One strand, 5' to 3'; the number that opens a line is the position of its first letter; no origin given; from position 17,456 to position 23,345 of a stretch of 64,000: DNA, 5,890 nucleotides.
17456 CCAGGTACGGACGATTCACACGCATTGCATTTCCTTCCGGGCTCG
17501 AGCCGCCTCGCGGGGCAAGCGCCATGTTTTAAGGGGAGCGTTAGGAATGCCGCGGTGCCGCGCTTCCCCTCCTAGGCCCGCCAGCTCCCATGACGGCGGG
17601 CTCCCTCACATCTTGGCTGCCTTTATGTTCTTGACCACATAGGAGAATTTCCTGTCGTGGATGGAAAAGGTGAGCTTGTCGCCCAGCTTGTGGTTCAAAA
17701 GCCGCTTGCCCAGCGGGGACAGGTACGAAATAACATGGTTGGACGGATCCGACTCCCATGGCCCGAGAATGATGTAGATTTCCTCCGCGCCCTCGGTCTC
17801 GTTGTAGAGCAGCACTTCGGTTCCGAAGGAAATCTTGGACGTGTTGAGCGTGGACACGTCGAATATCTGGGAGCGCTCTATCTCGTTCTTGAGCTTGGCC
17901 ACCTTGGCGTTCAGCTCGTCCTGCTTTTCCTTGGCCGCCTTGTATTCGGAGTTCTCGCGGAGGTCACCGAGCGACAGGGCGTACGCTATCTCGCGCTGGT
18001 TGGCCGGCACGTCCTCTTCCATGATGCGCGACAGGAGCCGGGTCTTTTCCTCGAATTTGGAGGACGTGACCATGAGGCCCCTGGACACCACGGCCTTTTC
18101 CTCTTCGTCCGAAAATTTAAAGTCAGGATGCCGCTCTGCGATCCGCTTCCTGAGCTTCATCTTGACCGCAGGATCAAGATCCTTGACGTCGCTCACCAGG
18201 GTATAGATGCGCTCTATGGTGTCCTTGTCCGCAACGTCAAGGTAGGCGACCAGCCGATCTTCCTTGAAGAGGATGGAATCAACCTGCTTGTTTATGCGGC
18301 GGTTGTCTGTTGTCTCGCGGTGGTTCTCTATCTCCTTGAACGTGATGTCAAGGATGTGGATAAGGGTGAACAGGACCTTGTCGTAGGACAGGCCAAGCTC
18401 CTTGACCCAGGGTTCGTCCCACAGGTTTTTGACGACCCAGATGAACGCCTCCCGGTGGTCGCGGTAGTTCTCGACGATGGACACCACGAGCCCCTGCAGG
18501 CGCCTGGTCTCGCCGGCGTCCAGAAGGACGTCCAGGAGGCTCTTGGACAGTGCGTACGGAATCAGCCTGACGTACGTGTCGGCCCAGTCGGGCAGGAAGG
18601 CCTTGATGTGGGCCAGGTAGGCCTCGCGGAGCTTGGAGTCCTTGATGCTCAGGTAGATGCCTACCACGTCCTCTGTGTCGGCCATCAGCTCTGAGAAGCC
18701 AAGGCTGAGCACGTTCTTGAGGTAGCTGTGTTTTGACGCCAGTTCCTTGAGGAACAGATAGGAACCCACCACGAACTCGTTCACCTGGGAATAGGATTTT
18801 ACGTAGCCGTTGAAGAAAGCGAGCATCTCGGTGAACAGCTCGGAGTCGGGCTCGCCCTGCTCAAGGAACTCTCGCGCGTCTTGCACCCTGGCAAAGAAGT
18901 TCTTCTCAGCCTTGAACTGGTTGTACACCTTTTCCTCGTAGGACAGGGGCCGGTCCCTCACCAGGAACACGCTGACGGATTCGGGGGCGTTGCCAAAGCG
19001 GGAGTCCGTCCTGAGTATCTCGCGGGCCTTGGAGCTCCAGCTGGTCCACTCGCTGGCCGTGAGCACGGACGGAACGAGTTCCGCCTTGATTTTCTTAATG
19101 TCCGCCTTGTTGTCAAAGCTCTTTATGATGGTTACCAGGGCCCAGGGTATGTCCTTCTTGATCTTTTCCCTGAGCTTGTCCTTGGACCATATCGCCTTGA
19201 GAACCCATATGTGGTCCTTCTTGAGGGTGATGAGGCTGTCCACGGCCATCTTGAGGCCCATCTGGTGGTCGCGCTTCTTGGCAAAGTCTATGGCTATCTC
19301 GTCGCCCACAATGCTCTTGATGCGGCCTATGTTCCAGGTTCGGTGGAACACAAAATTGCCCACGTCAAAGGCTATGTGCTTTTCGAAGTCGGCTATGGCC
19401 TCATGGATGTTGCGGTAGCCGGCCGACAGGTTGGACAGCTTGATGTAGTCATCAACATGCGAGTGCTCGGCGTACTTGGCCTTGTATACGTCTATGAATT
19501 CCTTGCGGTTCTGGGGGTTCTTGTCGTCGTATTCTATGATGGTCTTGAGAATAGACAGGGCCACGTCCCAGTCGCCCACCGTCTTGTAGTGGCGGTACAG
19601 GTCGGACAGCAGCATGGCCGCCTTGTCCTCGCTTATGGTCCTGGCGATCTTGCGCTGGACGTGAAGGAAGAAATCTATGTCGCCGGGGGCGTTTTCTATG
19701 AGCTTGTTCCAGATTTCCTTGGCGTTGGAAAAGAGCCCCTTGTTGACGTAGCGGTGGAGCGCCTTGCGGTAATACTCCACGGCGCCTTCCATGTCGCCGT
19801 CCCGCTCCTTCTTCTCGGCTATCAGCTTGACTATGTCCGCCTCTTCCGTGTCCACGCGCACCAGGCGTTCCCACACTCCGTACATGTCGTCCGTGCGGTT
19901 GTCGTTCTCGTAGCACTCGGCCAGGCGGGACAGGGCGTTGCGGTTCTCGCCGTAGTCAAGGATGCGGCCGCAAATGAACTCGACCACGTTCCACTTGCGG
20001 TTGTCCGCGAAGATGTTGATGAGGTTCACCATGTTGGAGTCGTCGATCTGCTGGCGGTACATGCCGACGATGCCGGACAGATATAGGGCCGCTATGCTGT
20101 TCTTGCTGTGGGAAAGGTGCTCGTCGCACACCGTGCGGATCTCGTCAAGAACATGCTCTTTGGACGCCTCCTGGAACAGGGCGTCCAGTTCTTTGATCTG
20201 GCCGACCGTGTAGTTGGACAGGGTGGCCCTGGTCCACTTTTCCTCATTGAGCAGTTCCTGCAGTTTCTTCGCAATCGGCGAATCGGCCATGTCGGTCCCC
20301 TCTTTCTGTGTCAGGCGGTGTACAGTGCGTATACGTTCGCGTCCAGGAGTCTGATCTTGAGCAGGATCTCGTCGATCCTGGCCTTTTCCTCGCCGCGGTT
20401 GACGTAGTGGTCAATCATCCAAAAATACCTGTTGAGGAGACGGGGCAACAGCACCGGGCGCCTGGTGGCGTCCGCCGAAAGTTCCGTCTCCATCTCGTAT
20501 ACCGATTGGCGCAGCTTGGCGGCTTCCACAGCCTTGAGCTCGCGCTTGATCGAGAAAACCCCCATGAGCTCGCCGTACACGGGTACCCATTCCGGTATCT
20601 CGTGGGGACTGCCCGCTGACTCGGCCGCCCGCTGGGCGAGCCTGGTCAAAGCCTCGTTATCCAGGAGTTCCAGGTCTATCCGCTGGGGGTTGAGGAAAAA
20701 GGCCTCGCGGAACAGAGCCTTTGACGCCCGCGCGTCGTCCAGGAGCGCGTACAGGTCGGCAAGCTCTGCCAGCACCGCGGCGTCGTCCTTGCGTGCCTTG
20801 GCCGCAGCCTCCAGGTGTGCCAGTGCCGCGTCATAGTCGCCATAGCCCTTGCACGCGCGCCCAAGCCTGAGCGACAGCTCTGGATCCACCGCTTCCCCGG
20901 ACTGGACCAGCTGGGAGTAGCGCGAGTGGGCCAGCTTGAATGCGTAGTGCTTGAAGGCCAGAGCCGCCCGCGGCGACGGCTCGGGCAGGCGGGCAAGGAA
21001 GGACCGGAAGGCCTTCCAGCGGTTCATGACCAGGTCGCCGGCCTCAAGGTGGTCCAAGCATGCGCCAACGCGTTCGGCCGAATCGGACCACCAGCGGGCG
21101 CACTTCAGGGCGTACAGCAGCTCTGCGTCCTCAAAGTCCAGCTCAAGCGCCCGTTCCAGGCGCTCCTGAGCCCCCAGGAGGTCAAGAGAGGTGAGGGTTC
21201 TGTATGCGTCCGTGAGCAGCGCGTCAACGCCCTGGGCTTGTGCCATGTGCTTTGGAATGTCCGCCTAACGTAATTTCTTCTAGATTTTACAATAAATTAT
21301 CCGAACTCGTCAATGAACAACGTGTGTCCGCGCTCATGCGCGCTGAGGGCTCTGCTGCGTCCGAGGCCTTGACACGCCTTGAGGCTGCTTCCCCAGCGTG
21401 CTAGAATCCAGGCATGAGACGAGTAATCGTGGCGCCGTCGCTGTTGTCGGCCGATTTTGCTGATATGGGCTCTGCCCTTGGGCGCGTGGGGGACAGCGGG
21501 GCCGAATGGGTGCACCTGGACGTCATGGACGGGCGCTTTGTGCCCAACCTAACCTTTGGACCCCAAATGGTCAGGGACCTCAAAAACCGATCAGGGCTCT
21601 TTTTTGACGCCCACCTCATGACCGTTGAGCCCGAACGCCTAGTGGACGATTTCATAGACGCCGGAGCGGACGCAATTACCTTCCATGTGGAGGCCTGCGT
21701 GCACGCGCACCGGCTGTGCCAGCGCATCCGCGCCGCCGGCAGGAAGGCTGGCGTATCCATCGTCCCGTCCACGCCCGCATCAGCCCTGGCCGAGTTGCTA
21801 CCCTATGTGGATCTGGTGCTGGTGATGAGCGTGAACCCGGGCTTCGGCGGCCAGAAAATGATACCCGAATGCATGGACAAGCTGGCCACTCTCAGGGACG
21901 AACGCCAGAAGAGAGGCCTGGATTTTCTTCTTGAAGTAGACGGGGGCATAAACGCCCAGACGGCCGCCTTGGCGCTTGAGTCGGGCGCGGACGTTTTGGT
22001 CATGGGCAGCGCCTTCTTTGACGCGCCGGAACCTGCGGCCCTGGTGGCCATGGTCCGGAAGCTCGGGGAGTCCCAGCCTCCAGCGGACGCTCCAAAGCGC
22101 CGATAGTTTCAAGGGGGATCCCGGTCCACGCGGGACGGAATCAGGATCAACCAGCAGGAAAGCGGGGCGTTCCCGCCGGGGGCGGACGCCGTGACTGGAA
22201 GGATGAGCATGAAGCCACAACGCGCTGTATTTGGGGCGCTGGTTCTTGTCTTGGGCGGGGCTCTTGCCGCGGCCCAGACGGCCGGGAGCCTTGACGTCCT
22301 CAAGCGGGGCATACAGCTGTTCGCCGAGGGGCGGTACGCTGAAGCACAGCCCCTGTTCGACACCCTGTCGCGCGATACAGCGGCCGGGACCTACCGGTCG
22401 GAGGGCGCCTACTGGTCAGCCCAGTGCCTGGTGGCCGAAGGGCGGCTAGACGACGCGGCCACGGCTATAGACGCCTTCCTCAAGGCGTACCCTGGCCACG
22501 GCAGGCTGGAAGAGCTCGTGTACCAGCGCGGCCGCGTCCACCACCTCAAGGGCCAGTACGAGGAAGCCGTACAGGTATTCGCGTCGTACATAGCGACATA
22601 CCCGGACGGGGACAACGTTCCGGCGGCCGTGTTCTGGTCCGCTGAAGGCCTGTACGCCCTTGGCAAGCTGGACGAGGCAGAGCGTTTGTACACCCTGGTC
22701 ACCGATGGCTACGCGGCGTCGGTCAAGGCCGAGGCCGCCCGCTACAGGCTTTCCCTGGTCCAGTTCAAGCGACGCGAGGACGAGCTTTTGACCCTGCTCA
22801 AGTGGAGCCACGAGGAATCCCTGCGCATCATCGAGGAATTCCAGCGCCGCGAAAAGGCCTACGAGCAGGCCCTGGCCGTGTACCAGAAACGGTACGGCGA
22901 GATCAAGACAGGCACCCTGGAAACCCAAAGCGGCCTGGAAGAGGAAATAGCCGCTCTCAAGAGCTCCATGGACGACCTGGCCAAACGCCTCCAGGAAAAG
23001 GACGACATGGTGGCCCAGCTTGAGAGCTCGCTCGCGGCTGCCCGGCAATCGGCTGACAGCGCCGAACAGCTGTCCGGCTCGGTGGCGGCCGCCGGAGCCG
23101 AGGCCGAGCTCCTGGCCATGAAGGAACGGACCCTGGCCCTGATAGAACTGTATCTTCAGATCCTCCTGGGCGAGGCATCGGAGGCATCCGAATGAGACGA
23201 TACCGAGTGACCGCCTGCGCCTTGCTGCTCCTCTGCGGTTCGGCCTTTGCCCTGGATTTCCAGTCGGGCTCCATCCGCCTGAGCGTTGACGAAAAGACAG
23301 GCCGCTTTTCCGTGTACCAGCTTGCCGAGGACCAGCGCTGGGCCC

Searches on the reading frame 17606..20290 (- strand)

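Call 54: search_protein_families(library=ncbifam, proteins=[window:17606-20290:-], max_evalue=1e-8)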
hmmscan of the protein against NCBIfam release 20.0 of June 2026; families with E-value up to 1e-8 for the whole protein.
window:17606-20290:- (894 aa): 10 families
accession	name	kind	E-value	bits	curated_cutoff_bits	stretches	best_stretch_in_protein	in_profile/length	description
NF011309.0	PRK14720.1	equivalog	0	1044.6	714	1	7-894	6-905/906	transcription elongation factor GreA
NF004969.0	PRK06330.1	equivalog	3.8e-48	164.7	697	1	178-882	7-709/718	transcript cleavage factor/unknown domain fusion protein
TIGR01462.1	greA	subfamily_domain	9.5e-40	136.1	139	1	741-889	2-150/151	transcription elongation factor GreA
NF001263.0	PRK00226.1-4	equivalog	5.4e-31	107.6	145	1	741-890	9-158/160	transcription elongation factor GreA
NF001261.0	PRK00226.1-2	equivalog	6e-31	107.5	167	1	741-890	6-155/157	transcription elongation factor GreA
NF001264.0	PRK00226.1-5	equivalog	1.8e-21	76.5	180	1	753-889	18-155/158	transcription elongation factor GreA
NF002506.1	PRK01885.1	equivalog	2.1e-18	66.5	188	1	741-890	5-153/156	transcription elongation factor GreB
NF001260.0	PRK00226.1-1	equivalog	4.8e-16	58.8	234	1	767-891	34-156/160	transcription elongation factor GreA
TIGR01461.1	greB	equivalog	3.3e-15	56.2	171.05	1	741-889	5-152/156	transcription elongation factor GreB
NF001262.0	PRK00226.1-3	equivalog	8.4e-12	45.1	161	1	765-881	32-150/165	transcription elongation factor GreA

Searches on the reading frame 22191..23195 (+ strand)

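Call 54: search_protein_families(library=ncbifam, proteins=[window:22191-23195:+], max_evalue=1e-8)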
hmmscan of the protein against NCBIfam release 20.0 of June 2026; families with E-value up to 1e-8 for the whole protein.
window:22191-23195:+ (334 aa): 3 families
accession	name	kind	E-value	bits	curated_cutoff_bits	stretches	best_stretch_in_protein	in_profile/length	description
TIGR02795.1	tol_pal_ybgF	equivalog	5.3e-22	78.6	90.1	1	110-194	5-89/119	tol-pal system protein YbgF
TIGR03302.1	OM_YfiO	subfamily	1.9e-14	53.8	81.4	0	36-117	36-117/239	outer membrane protein assembly factor BamD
NF008068.0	PRK10803.1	equivalog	2.4e-13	50.7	383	0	120-191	156-227/263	cell division protein CpoB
